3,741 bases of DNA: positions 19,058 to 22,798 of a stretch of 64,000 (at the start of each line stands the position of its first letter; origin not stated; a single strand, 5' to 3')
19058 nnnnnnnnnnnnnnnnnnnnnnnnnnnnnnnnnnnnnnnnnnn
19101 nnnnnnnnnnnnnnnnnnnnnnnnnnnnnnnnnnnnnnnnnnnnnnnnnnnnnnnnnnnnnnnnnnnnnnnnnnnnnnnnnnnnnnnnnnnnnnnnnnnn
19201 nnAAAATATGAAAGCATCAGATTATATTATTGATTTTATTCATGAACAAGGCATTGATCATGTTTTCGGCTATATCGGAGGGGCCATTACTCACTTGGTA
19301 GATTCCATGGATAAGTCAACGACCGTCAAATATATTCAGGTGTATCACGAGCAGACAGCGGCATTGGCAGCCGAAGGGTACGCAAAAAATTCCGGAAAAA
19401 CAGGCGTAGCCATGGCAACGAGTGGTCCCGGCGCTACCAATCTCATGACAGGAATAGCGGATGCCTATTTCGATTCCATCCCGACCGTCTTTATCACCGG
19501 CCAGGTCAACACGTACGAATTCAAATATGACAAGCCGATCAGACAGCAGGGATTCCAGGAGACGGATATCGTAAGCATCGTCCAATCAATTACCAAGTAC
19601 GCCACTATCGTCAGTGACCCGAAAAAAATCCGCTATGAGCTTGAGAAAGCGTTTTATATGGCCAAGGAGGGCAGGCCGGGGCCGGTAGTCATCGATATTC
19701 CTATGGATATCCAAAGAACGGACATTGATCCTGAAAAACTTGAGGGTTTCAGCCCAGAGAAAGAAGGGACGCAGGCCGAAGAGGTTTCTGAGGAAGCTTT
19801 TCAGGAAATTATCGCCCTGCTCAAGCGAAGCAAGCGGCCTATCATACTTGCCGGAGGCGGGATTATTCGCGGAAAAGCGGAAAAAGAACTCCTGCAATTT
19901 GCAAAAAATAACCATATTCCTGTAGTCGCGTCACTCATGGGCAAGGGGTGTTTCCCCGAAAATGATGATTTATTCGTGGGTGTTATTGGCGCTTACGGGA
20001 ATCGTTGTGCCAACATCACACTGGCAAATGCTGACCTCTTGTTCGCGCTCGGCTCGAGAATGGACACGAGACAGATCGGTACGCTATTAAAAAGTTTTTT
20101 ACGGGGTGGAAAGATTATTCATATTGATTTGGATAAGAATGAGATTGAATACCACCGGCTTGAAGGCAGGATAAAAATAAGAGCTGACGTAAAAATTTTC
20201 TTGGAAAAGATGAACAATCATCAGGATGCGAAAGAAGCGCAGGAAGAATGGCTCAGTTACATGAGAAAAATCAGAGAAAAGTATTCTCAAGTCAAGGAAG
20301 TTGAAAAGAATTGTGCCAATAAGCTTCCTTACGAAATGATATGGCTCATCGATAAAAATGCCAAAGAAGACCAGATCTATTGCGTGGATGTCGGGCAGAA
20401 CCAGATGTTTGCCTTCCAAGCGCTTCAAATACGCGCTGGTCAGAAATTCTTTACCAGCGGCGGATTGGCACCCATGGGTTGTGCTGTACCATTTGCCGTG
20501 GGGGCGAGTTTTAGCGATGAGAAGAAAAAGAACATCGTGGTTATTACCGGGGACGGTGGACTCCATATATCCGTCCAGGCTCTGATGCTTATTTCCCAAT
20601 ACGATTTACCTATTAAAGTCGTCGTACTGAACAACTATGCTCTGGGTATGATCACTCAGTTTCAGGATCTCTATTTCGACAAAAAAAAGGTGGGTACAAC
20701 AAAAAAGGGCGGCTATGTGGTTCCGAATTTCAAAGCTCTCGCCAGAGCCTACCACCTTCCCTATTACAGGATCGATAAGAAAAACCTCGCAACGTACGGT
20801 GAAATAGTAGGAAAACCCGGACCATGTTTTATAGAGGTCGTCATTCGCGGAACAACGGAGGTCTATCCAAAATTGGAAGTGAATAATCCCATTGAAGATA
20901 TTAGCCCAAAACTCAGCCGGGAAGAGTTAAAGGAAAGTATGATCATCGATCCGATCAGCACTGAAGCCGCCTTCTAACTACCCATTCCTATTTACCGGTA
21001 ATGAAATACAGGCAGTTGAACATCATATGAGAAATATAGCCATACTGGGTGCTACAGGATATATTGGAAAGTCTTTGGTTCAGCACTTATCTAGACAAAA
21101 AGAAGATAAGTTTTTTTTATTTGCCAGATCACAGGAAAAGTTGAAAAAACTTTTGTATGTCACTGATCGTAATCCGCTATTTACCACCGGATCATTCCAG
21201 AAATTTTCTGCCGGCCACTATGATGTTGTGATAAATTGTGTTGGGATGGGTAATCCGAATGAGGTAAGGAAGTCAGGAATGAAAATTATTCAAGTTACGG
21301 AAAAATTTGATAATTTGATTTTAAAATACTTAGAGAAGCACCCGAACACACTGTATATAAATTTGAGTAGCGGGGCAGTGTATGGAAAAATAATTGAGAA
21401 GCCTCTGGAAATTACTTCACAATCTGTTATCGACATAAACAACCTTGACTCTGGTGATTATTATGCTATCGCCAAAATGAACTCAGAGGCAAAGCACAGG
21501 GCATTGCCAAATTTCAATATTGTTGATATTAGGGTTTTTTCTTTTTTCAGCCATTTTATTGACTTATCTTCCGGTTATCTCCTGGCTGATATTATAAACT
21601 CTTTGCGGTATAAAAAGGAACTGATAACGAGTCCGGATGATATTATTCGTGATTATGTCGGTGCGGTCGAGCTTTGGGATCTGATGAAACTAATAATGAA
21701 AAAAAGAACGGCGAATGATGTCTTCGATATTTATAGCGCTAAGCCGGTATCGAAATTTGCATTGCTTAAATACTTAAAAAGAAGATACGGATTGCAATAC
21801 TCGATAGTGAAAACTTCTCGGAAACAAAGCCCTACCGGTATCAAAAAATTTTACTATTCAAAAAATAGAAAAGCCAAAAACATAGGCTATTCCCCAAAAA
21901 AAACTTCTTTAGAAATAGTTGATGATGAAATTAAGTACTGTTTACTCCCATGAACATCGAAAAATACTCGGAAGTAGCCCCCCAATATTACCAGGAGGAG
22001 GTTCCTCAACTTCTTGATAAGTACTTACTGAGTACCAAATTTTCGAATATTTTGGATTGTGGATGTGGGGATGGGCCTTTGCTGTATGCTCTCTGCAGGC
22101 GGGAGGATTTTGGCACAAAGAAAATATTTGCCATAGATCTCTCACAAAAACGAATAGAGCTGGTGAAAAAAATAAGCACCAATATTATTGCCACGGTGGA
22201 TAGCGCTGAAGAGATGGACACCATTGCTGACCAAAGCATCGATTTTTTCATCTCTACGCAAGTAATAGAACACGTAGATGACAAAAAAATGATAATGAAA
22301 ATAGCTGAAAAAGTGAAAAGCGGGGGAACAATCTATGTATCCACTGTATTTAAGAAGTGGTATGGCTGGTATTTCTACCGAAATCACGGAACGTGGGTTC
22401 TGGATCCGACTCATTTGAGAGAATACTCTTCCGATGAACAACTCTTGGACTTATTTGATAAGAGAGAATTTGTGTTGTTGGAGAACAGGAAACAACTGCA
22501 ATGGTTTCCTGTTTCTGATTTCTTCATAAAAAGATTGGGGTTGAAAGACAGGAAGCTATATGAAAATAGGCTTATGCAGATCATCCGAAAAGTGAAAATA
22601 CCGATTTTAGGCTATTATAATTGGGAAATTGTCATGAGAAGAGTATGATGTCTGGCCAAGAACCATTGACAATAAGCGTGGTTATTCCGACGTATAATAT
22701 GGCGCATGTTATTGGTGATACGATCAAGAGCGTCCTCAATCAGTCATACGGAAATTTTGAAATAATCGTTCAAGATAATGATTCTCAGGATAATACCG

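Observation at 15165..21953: rfbF-rfbG-rfbH followed by a TPP enzyme and a reductase: candidate branched-chain 3,6-dideoxyhexose (yersiniose-like) pathway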

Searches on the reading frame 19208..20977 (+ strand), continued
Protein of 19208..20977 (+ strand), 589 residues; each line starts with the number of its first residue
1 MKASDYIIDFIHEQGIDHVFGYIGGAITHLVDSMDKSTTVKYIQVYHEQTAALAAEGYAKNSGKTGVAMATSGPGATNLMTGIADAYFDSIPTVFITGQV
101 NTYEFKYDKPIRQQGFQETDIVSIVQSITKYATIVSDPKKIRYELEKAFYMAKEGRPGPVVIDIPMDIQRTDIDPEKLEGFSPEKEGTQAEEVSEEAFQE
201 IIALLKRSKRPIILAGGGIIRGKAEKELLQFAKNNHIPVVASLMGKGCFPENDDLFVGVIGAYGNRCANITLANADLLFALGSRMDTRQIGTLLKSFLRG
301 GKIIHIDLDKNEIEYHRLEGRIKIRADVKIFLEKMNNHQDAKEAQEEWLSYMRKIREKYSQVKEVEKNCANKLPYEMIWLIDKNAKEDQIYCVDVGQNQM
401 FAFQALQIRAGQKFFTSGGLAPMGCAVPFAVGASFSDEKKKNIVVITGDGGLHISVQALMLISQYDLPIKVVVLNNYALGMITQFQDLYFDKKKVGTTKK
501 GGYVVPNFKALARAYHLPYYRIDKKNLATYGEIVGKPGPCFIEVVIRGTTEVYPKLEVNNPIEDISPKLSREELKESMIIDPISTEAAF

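Call 44: find_encoding_contigs(protein=P0055, flank=10000, max_places=1)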
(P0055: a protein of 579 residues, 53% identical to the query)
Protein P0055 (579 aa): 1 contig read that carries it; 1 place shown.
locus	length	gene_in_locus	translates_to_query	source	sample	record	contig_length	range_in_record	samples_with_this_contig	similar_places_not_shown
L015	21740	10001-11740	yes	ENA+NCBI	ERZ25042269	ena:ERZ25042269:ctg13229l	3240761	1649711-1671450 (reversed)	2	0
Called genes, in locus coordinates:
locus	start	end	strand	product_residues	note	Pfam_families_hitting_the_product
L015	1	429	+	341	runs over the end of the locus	PF00483:NTP_transferase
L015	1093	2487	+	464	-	PF00078:RVT_1, PF08388:GIIM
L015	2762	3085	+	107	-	-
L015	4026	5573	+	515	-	-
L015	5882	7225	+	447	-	PF01041:DegT_DnrJ_EryC1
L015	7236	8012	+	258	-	PF00483:NTP_transferase, PF12804:NTP_transf_3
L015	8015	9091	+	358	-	PF01370:Epimerase, PF02719:Polysacc_synt_2, PF04321:RmlD_sub_bind (weak), PF16363:GDP_Man_Dehyd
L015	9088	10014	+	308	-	PF01073:3Beta_HSD, PF01370:Epimerase, PF02719:Polysacc_synt_2 (faint), PF04321:RmlD_sub_bind, PF05368:NmrA (faint), PF07993:NAD_binding_4 (weak), PF16363:GDP_Man_Dehyd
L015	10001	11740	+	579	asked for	PF02776:TPP_enzyme_N, PF00205:TPP_enzyme_M, PF02775:TPP_enzyme_C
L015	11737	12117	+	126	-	PF04138:GtrA_DPMS_TM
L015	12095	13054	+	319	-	PF00535:Glycos_transf_2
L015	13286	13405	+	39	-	-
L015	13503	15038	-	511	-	-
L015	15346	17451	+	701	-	PF13089:PP_kinase_N, PF02503:PP_kinase, PF17941:PP_kinase_C_1, PF13091:PLDc_2 (weak), PF13090:PP_kinase_C, PF13091:PLDc_2 (weak)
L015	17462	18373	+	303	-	PF02541:Ppx-GppA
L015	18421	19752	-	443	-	-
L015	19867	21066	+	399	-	PF00155:Aminotran_1_2, PF01041:DegT_DnrJ_EryC1 (weak), PF00266:Aminotran_5 (weak)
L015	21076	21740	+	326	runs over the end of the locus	PF01757:Acyl_transf_3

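Call 45: find_encoding_contigs(protein=P0024, flank=10000, max_places=1)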
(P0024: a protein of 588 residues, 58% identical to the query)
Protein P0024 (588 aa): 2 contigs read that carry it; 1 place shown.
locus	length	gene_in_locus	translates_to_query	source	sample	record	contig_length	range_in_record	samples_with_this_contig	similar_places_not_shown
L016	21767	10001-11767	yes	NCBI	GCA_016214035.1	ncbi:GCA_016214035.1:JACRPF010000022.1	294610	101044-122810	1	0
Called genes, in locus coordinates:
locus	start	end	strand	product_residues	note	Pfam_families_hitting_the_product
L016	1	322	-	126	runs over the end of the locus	-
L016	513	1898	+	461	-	PF04851:ResIII (weak), PF00270:DEAD, PF00271:Helicase_C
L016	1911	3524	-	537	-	-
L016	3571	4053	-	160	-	-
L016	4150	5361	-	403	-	PF02310:B12-binding (weak), PF04055:Radical_SAM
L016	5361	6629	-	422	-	PF01943:Polysacc_synt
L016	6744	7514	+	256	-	PF00483:NTP_transferase, PF12804:NTP_transf_3 (weak)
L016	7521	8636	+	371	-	PF00106:adh_short (faint), PF04321:RmlD_sub_bind, PF01073:3Beta_HSD, PF01370:Epimerase, PF02719:Polysacc_synt_2, PF07993:NAD_binding_4 (weak), PF16363:GDP_Man_Dehyd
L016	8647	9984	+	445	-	PF01041:DegT_DnrJ_EryC1, PF01053:Cys_Met_Meta_PP (faint)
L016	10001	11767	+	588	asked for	PF02776:TPP_enzyme_N, PF00205:TPP_enzyme_M, PF02775:TPP_enzyme_C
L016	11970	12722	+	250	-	PF01370:Epimerase (weak)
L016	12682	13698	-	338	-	PF00535:Glycos_transf_2, PF13641:Glyco_tranf_2_3 (weak)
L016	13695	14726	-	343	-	PF00852:Glyco_transf_10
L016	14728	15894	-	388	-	PF00534:Glycos_transf_1, PF13692:Glyco_trans_1_4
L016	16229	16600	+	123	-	-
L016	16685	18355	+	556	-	PF17936:Big_6 (faint)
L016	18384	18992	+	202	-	PF00117:GATase, PF01174:SNO, PF07685:GATase_3 (weak)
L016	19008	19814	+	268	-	PF00977:His_biosynth, PF01207:Dus (faint), PF03060:NMO (faint)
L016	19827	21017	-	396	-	PF04055:Radical_SAM, PF13186:SPASM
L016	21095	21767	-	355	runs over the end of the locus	PF04055:Radical_SAM, PF13186:SPASM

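Call 61: search_protein_families(library=ncbifam, proteins=[P0010, P0024], max_evalue=1e-100)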
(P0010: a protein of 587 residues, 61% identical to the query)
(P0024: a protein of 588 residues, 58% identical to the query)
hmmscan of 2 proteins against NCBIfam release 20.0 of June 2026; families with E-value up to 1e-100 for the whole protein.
P0010 (587 aa): 18 families
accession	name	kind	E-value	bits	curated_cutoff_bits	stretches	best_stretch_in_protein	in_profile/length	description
TIGR00118.1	acolac_lg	equivalog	5.5e-148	493.9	538.35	1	8-557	5-546/557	biosynthetic-type acetolactate synthase large subunit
NF004710.0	PRK06048.1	equivalog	2.6e-133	445.4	976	1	2-560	6-552/561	acetolactate synthase large subunit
NF004919.0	PRK06276.1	equivalog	6e-133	444.2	866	1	8-545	5-538/582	acetolactate synthase large subunit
NF006524.0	PRK08978.1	equivalog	8.8e-130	433.5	738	1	7-558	4-537/548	acetolactate synthase 2 catalytic subunit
NF005824.0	PRK07710.1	equivalog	1.2e-129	433.3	976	1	8-554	21-557/573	acetolactate synthase large subunit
NF005860.0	PRK07789.1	equivalog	3.3e-125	418.7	881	1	6-522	36-554/615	acetolactate synthase large subunit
NF005651.0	PRK07418.1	subfamily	1.2e-122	410.2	942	1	9-544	24-558/617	acetolactate synthase large subunit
NF005228.0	PRK06725.1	equivalog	1.9e-122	409.3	991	1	6-555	18-555/571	acetolactate synthase large subunit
NF005584.0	PRK07282.1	equivalog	4.2e-122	408.5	970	1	7-554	13-549/566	acetolactate synthase large subunit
NF006016.1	PRK08155.1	equivalog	4.8e-121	404.9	870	1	7-553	6-540/554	acetolactate synthase large subunit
NF005058.0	PRK06466.1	equivalog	8.5e-117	391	951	1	6-544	6-546/574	acetolactate synthase 3 large subunit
NF006319.0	PRK08527.1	equivalog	5.6e-112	375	905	1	1-564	1-557/565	acetolactate synthase large subunit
NF006581.0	PRK09107.1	equivalog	7.1e-109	364.7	974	1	8-542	15-550/595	acetolactate synthase 3 large subunit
NF006525.0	PRK08979.1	equivalog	8.4e-108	361.2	1084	1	3-536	3-535/572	acetolactate synthase 3 large subunit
NF005364.0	PRK06882.1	equivalog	2.1e-104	350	1083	1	1-534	1-533/574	acetolactate synthase 3 large subunit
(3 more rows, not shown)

P0024 (588 aa): 14 families
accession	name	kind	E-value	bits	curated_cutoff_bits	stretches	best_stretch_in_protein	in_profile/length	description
TIGR00118.1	acolac_lg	equivalog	2e-141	472.3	538.35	1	3-558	3-545/557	biosynthetic-type acetolactate synthase large subunit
NF005860.0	PRK07789.1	equivalog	4.9e-133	444.6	881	1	4-567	37-598/615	acetolactate synthase large subunit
NF006524.0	PRK08978.1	equivalog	9.5e-128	426.8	738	1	4-560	4-537/548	acetolactate synthase 2 catalytic subunit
NF004710.0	PRK06048.1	equivalog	3.2e-127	425.3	976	1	2-566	9-556/561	acetolactate synthase large subunit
NF005824.0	PRK07710.1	equivalog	3.6e-126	421.8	976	1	6-558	22-559/573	acetolactate synthase large subunit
NF004919.0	PRK06276.1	equivalog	1.2e-125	420.2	866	1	1-553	1-544/582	acetolactate synthase large subunit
NF005584.0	PRK07282.1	equivalog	1.2e-123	413.7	970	1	4-558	13-551/566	acetolactate synthase large subunit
NF005651.0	PRK07418.1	subfamily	2.1e-121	406.1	942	1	8-558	26-570/617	acetolactate synthase large subunit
NF005228.0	PRK06725.1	equivalog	8.1e-121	404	991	1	5-561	20-559/571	acetolactate synthase large subunit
NF006016.1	PRK08155.1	equivalog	3.8e-118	395.3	870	1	5-557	7-542/554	acetolactate synthase large subunit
NF006319.0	PRK08527.1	equivalog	2.7e-115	386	905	1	4-564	7-555/565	acetolactate synthase large subunit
NF006581.0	PRK09107.1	equivalog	3.6e-113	378.9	974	1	5-562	15-568/595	acetolactate synthase 3 large subunit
NF005058.0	PRK06466.1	equivalog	5e-110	368.6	951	1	4-529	7-529/574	acetolactate synthase 3 large subunit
NF005409.0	PRK06965.1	equivalog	2.2e-103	346.7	1035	1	5-540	25-555/587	acetolactate synthase 3 catalytic subunit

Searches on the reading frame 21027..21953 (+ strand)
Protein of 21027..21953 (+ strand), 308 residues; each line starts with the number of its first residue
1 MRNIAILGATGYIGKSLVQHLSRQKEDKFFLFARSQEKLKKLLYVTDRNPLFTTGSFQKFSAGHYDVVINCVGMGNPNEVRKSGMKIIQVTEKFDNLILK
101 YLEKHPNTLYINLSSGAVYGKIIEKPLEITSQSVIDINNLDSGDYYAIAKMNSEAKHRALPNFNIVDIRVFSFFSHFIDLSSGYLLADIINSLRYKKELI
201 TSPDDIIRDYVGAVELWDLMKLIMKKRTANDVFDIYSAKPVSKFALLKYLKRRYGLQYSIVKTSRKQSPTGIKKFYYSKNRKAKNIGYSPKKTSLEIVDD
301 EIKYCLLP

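Call 3: search_protein_families(library=pfam, proteins=[window:21027-21953:+])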
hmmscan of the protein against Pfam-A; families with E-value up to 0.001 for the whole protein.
window:21027-21953:+ (308 aa): 4 families
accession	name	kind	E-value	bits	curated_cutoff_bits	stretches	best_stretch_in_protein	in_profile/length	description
PF01370.27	Epimerase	-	1.2e-14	54.8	20.9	1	4-235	1-236/240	NAD dependent epimerase/dehydratase family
PF01118.30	Semialdhyde_dh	-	4.5e-06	27.5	26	1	3-85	1-91/121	Semialdehyde dehydrogenase, NAD binding domain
PF13460.12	NAD_binding_10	-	0.00017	22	27.2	1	8-89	1-83/184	NAD(P)H-binding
PF16363.11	GDP_Man_Dehyd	-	0.00031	20.8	27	0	104-240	118-257/332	GDP-mannose 4,6 dehydratase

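Call 4: search_protein_families(library=ncbifam, proteins=[window:21027-21953:+])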
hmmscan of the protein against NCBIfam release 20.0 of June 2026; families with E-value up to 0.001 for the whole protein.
window:21027-21953:+ (308 aa): 4 families
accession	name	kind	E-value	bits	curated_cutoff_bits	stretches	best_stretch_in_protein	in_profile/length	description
TIGR01777.1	yfcH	hypoth_equivalog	1.9e-05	24.4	207.35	1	4-127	1-124/292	TIGR01777 family oxidoreductase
TIGR00507.1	aroE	equivalog_domain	2e-05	23.9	200.2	1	2-81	118-195/270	shikimate dehydrogenase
NF050030.1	thlkprotThyD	equivalog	3.2e-05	23.2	400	1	3-69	2-66/305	thylakoid membrane protein ThyD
TIGR02197.1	heptose_epim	equivalog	0.00093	18.4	274.6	0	4-122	1-121/316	ADP-glyceromanno-heptose 6-epimerase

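Call 16: search_solved_structures(query=window:21027-21950:+, max_evalue=1)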
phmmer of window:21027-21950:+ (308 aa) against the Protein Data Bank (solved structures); distinct sequences matched with E-value up to 1: 11.
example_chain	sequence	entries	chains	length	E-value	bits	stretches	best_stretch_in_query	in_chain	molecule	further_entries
9mbz_F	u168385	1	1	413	0.39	13.5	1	66-108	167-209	Interleukin-2,Fc receptor-like protein 4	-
8ftn_A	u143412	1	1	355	0.48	13.2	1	4-128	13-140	Bifunctional UDP-4-amino-4-deoxy-L-arabinose formyltransferase/UDP-glucuronic acid oxidase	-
9v5h_G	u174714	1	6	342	0.49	13.2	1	4-128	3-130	Bifunctional polymyxin resistance protein ArnA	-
1z74_A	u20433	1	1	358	0.5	13.2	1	4-128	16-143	protein ArnA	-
1u9j_A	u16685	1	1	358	0.5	13.2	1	4-128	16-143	Hypothetical protein yfbG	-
1z75_A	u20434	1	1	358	0.5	13.2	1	4-128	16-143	protein ArnA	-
1z7b_A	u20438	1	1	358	0.5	13.2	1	4-128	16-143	protein ArnA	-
2bll_A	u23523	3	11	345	0.5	13.1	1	4-128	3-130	PROTEIN YFBG | UDP-4-amino-4-deoxy-L-arabinose formyltransferase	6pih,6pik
1z73_A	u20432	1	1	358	0.55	13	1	4-128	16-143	protein ArnA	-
1vkn_A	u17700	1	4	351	0.68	12.7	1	4-91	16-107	N-acetyl-gamma-glutamyl-phosphate reductase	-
3qvo_A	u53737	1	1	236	0.98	12.2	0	1-44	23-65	NmrA family protein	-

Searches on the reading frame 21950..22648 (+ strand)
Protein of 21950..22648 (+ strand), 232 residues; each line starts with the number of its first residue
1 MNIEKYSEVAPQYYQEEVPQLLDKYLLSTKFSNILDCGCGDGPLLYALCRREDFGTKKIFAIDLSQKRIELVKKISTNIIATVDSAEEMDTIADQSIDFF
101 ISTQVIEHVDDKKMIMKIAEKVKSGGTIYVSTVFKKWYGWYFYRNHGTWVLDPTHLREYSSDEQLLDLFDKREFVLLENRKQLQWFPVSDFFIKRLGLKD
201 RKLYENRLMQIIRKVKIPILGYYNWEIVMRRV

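Call 3: search_protein_families(library=pfam, proteins=[window:21950-22648:+])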
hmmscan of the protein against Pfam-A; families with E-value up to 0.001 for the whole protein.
window:21950-22648:+ (232 aa): 7 families
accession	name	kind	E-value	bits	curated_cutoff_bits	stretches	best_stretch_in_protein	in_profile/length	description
PF13489.12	Methyltransf_23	-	2.5e-14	53.8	27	1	13-178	8-163/164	Methyltransferase domain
PF13847.12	Methyltransf_31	-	9.9e-13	48.4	27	1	32-133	5-112/145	Methyltransferase domain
PF08241.18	Methyltransf_11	-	1.3e-11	45.4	21.2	1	35-129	1-94/95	Methyltransferase domain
PF13649.12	Methyltransf_25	-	4.6e-11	43.7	27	1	34-126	1-97/97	Methyltransferase domain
PF07021.18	MetW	-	8e-06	26.1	21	1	31-119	14-98/193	Methionine biosynthesis protein MetW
PF08242.18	Methyltransf_12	-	9.1e-06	26.8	30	1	35-127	1-97/98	Methyltransferase domain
PF06325.19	PrmA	-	0.00059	19.9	22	1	20-135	153-263/296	Ribosomal protein L11 methyltransferase (PrmA)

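Call 4: search_protein_families(library=ncbifam, proteins=[window:21950-22648:+])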
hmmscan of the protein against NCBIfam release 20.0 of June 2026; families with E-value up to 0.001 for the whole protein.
window:21950-22648:+ (232 aa): 12 families
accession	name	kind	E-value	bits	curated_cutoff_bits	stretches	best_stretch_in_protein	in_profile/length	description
TIGR01983.1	UbiG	equivalog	1.6e-13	50.5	102.95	1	27-148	46-169/228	bifunctional 2-polyprenyl-6-hydroxyphenol methylase/3-demethylubiquinol 3-O-methyltransferase UbiG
TIGR02072.1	BioC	equivalog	8.6e-13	48.6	184.95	1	20-186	25-185/244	malonyl-ACP O-methyltransferase BioC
TIGR02081.1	metW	equivalog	5.6e-07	29.3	189.5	1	31-122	14-101/194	methionine biosynthesis protein MetW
NF045667.1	MTase_DVU1556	equivalog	1.8e-06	27.6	155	1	30-136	22-125/213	DVU_1556 family methyltransferase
NF040539.1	AST_met_ArsM_2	exception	2.9e-06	27.3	240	1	21-135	47-167/262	putative arsinothricin biosynthesis methyltransferase ArsM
NF008300.0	PRK11088.1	equivalog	1.1e-05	25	303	1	13-103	69-158/272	23S rRNA (guanine(745)-N(1))-methyltransferase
NF043040.1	corrin_prot_MT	hypoth_equivalog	0.00022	20.7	180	1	32-130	43-147/216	corrinoid protein-associated methyltransferase CpaM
TIGR04074.1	bacter_Hen1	equivalog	0.00022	19.9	340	1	24-114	276-373/462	3' terminal RNA ribose 2'-O-methyltransferase Hen1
NF008823.0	PRK11873.1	subfamily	0.00023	20.7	263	1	34-134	81-185/272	arsenite methyltransferase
NF008264.0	PRK11036.1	equivalog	0.00044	19.8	366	1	28-130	42-147/261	tRNA uridine 5-oxyacetic acid(34) methyltransferase CmoM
NF004851.0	PRK06202.1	equivalog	0.0005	19.6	243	1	24-115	58-148/237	hypothetical protein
NF007610.0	PRK10258.1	equivalog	0.00051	19.5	342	1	14-135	26-143/251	malonyl-ACP O-methyltransferase BioC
